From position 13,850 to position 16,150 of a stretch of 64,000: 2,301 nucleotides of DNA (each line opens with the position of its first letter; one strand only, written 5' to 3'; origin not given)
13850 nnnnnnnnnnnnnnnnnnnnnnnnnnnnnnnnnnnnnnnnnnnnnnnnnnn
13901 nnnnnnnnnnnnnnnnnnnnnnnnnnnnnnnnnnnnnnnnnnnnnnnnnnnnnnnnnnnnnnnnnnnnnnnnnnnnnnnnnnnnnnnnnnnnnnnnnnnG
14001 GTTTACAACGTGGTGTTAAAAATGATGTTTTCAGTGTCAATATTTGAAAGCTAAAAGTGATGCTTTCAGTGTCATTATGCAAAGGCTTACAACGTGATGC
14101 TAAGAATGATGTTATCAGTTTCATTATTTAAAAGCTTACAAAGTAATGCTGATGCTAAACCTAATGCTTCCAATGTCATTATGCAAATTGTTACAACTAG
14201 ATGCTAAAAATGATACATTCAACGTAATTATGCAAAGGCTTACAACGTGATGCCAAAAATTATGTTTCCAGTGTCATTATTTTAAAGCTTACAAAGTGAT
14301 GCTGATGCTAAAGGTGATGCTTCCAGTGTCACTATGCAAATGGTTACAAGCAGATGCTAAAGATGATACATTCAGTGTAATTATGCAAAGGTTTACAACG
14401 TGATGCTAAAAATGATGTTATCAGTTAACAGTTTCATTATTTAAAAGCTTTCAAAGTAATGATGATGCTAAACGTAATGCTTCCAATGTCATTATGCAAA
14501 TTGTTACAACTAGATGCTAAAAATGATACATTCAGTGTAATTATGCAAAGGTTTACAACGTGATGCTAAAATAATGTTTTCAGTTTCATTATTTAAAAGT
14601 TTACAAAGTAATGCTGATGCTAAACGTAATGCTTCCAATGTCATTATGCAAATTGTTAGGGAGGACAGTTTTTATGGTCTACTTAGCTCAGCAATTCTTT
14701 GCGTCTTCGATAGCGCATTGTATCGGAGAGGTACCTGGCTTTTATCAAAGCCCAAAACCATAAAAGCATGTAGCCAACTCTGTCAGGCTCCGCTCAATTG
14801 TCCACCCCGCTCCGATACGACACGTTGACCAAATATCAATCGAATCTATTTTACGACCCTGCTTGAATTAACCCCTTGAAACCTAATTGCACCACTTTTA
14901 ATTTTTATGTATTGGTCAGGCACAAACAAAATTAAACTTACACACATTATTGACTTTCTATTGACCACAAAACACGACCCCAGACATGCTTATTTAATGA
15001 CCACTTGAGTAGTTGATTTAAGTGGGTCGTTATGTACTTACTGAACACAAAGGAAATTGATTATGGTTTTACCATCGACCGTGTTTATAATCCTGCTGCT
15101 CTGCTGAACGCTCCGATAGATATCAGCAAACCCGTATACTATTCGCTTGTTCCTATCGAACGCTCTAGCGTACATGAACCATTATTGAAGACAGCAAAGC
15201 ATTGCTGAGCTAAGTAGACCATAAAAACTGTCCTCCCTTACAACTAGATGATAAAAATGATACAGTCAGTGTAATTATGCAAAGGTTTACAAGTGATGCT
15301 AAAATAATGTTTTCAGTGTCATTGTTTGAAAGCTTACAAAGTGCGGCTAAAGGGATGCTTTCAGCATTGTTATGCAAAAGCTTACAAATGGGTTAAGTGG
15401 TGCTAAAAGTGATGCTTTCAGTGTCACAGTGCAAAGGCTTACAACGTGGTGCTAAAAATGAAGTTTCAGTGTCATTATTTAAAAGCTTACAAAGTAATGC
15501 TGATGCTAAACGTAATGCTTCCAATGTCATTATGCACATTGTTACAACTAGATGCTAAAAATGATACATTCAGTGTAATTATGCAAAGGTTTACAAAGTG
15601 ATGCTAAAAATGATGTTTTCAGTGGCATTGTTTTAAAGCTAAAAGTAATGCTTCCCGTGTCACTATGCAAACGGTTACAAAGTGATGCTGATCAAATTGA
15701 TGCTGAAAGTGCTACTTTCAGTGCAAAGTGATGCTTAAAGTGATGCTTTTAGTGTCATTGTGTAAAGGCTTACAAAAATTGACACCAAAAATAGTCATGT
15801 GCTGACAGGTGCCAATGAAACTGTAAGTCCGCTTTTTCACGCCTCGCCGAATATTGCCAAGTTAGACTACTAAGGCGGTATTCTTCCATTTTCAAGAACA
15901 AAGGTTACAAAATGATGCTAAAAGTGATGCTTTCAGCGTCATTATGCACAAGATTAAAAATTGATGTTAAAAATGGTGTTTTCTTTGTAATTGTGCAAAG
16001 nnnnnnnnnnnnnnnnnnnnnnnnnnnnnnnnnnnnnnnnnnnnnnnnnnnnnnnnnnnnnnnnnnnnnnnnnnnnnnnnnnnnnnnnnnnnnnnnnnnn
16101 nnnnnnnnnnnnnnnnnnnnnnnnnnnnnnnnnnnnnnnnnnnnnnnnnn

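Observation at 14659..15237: PIF/Harbinger-type MITE captured inside the satellite with a clean TTA target-site duplication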

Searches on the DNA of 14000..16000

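Call 11: search_rna_families(source=window, start=14000, end=16000, threshold=evalue, max_evalue=1)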
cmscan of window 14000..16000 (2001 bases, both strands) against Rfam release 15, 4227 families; matches with E-value up to 1: 1.
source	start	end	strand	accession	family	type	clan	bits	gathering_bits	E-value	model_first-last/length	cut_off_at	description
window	14108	14159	+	RF02616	SSRC8_2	Gene; sRNA;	-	16.7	72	0.074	31-82/281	no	Streptococcus sRNA 8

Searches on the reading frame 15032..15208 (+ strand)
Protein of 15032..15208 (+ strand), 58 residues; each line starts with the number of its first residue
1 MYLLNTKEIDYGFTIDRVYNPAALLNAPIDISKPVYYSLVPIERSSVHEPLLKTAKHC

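Call 16: find_encoding_contigs(protein=window:15032-15208:+, flank=3000, max_places=10)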
Protein window:15032-15208:+ (58 aa): no gene with exactly this product is on record in the collection.

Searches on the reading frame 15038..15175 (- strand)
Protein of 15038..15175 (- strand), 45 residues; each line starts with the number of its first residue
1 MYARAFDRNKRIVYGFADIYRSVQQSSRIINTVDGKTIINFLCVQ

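Call 17: find_encoding_contigs(protein=window:15038-15175:-, flank=3000, max_places=10)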
Protein window:15038-15175:- (45 aa): no gene with exactly this product is on record in the collection.
